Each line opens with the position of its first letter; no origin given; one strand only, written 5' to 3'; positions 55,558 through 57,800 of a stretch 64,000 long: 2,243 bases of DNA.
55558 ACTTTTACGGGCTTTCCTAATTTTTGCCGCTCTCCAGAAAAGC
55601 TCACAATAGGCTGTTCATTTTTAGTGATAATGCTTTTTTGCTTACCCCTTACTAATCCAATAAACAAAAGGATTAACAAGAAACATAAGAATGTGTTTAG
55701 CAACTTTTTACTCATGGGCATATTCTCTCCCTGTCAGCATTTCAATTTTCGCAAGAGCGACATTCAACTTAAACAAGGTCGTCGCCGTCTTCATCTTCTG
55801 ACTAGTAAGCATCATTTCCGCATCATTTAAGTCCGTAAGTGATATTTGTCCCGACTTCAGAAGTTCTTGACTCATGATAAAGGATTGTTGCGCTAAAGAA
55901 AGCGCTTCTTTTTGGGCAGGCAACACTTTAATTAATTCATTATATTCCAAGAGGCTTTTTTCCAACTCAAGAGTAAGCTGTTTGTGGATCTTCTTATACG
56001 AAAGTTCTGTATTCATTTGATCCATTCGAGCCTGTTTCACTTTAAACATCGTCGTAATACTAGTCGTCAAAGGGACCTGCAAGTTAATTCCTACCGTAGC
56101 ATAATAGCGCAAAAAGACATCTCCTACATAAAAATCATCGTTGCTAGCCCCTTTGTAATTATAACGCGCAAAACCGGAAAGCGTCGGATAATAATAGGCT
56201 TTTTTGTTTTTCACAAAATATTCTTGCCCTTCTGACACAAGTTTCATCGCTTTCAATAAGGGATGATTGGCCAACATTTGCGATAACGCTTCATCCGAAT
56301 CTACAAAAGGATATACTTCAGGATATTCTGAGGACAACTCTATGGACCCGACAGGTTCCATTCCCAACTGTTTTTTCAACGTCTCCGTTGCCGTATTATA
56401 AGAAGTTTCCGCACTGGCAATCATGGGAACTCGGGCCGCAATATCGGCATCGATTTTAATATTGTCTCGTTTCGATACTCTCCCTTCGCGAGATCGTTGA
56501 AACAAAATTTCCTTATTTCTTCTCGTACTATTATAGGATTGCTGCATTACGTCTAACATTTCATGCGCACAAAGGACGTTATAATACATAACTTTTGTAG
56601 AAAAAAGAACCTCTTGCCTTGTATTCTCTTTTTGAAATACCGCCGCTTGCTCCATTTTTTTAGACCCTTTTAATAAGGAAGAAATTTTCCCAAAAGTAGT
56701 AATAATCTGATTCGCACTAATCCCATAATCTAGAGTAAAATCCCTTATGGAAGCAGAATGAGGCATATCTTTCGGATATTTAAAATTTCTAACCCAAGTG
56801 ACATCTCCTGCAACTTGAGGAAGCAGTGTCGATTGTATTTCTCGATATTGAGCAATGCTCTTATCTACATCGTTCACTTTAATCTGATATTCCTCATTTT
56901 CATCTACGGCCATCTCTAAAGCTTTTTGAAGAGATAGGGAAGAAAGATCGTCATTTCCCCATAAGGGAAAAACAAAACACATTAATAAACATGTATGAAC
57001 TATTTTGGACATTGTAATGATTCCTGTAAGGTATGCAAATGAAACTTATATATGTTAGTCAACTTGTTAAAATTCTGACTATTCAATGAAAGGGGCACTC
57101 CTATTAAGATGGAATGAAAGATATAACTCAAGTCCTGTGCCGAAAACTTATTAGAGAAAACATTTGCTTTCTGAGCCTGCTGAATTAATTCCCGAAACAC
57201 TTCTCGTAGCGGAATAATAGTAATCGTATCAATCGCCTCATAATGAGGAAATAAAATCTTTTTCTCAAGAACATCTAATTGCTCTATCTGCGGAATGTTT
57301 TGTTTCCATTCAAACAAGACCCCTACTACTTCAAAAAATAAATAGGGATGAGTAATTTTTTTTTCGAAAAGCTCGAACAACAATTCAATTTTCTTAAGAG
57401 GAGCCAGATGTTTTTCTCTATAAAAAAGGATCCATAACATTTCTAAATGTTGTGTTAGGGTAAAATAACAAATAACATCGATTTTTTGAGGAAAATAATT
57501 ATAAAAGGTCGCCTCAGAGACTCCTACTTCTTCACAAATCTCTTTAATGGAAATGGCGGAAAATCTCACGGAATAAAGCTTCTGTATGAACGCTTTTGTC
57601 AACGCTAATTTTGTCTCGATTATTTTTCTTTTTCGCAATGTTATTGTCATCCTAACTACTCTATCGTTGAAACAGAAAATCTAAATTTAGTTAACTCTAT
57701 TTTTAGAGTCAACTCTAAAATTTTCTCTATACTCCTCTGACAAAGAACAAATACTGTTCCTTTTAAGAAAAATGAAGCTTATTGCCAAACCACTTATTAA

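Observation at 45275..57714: A TetR/TolC/MFP/RND pump and an NHLP-type C39 bacteriocin exporter fused in one 12.4 kb gene string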

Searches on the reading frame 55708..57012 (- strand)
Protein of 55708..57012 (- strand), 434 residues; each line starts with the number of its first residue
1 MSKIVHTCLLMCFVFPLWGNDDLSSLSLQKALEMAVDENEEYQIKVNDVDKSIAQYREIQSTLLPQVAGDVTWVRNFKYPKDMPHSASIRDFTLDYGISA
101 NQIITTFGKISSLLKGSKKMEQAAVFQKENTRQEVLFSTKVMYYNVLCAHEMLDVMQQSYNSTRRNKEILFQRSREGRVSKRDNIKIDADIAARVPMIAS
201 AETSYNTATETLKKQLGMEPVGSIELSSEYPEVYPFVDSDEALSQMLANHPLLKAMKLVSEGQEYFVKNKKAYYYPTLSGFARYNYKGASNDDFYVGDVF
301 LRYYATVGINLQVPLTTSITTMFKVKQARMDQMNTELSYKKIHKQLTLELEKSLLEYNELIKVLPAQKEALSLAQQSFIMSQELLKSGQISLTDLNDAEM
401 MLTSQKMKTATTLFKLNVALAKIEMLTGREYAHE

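Call 4: search_protein_families(library=ncbifam, proteins=[window:55708-57012:-], max_evalue=0.01)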
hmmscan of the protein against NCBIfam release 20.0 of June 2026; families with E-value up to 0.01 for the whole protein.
window:55708-57012:- (434 aa): 6 families
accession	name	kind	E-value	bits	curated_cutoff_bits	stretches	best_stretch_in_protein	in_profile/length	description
TIGR01844.1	type_I_sec_TolC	subfamily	4.3e-26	91.9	225.15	1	25-420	2-390/414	TolC family outer membrane protein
NF007002.0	PRK09465.1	equivalog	1.6e-09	36.8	495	1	33-382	31-378/460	outer membrane channel protein TolC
NF045679.1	DiMtlExpIhpA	equivalog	1.8e-07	30.2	650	1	12-186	16-183/424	divalent metal ion exporter subunit IhpA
TIGR01845.1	outer_NodT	subfamily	1.3e-06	27.6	210.05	1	27-411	58-441/460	efflux transporter outer membrane subunit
NF033143.1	efflux_OM_AdeK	equivalog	0.0001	21.2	900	1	27-398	63-429/480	multidrug efflux RND transporter AdeIJK outer membrane channel subunit AdeK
NF007390.0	PRK09915.1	equivalog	0.0013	17.5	597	1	122-293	173-344/488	MdtP family multidrug efflux transporter outer membrane subunit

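Call 5: search_protein_families(library=pfam, proteins=[window:55708-57012:-], max_evalue=0.01)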
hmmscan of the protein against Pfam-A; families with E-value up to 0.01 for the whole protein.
window:55708-57012:- (434 aa): 1 family
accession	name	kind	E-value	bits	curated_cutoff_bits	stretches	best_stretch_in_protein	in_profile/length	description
PF02321.23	OEP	-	7.5e-41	140.4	22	2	240-428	2-187/187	Outer membrane efflux protein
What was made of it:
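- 55708..57012 (-): TolC-type outer membrane factor (434 aa); overlaps tetR by 13 nt. PF02321 OEP, two repeats, E 7.5e-41 (call 5); TIGR01844, E 4e-26 (call 4).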

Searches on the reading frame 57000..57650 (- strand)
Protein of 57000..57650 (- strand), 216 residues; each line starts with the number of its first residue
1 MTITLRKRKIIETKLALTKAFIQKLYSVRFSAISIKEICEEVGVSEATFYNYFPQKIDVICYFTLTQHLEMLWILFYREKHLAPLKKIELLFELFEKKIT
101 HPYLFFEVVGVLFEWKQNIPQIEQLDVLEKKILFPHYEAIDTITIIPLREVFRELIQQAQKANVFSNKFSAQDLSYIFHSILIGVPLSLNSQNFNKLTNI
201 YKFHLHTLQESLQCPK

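Call 4: search_protein_families(library=ncbifam, proteins=[window:57000-57650:-], max_evalue=0.01)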
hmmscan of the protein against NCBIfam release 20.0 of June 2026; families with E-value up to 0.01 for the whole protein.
window:57000-57650:- (216 aa): 7 families
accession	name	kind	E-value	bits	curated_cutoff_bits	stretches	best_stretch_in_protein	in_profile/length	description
TIGR02366.1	DHAK_reg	equivalog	3.4e-05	23.9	129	1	13-66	4-57/176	dihydroxyacetone kinase transcriptional activator DhaS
NF051457.1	acryl_TF_AcuR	equivalog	0.00068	19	247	1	7-56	12-61/204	acrylate utilization transcriptional regulator AcuR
TIGR03968.1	mycofact_TetR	equivalog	0.0011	18.6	224.9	1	12-73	9-69/190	mycofactocin system transcriptional regulator MftR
TIGR03384.1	betaine_BetI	equivalog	0.0019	17.9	201.3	1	14-60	10-56/189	choline-binding transcriptional repressor BetI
NF007015.0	PRK09480.1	equivalog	0.0049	16.5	120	1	9-57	7-55/197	nucleoid occlusion factor SlmA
NF008402.0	PRK11202.1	equivalog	0.0064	16.2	151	0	5-54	4-54/211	HTH-type transcriptional repressor FabR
NF053731.1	TransRegFasRMycb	equivalog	0.0098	15.7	330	0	28-72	27-70/199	HTH-type transcriptional activator FasR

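Call 5: search_protein_families(library=pfam, proteins=[window:57000-57650:-], max_evalue=0.01)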
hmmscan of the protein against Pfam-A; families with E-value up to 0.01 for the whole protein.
window:57000-57650:- (216 aa): 3 families
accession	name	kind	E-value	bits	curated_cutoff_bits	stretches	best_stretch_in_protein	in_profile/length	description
PF00440.29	TetR_N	-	3.4e-06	27.2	24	1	30-56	14-40/47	Bacterial regulatory proteins, tetR family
PF02796.21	HTH_7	-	0.00045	20.7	23.8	1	33-55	22-44/45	Helix-turn-helix domain of resolvase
PF13022.12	HTH_Tnp_1_2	-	0.0019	18.8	27.9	0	28-58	22-51/122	Helix-turn-helix of insertion element transposase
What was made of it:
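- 57000..57650 (-): TetR-family regulator (216 aa); first gene of the pump module. PF00440 TetR_N, 27.2 bits against a cutoff of 24 (call 5).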
